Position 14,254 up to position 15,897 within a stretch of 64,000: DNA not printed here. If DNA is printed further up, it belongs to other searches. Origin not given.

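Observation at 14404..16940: Two-gene porin-cytochrome module: pentaheme cytochrome c followed by a monoheme-cytochrome/beta-barrel fusion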

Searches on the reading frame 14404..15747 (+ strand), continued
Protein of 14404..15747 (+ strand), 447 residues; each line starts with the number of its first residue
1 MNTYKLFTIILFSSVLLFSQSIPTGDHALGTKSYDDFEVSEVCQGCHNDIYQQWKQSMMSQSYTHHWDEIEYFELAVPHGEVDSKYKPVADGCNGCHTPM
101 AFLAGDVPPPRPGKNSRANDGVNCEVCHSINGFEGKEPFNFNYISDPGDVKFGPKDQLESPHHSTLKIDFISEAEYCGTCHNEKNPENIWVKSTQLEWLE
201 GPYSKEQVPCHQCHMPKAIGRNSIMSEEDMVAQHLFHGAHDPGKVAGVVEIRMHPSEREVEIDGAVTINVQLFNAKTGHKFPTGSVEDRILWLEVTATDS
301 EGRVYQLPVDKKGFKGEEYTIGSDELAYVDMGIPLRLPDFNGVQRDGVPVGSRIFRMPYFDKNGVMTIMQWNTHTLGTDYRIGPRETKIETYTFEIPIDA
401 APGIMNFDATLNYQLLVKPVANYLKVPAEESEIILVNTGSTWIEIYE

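Call 86: search_protein_families(library=pfam, proteins=[L203:2818-4248:-, L173:222-950:+], max_evalue=0.001)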
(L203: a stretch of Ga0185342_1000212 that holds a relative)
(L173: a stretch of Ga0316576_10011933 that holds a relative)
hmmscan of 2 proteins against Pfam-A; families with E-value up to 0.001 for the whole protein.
L203:2818-4248:- (476 aa): 6 families
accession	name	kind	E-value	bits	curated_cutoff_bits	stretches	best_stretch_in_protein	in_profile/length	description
PF00158.32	Sigma54_activat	-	1.4e-66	223.8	20.2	1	161-328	1-168/168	Sigma-54 interaction domain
PF14532.12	Sigma54_activ_2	-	1.9e-23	83.6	25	1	162-332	1-138/138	Sigma-54 interaction domain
PF25601.1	AAA_lid_14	-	3.7e-23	81.6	27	1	333-415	1-82/87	AAA+ ATPase lid domain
PF02954.25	HTH_8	-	3.1e-08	33.6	22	1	426-465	3-42/42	Bacterial regulatory protein, Fis family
PF07728.20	AAA_5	-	8.9e-06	26.2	22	1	184-304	1-124/139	AAA domain (dynein-related subfamily)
PF13191.12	AAA_16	-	6.9e-05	23.8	32.6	1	171-263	12-103/167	AAA ATPase domain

L173:222-950:+ (242 aa): 0 families
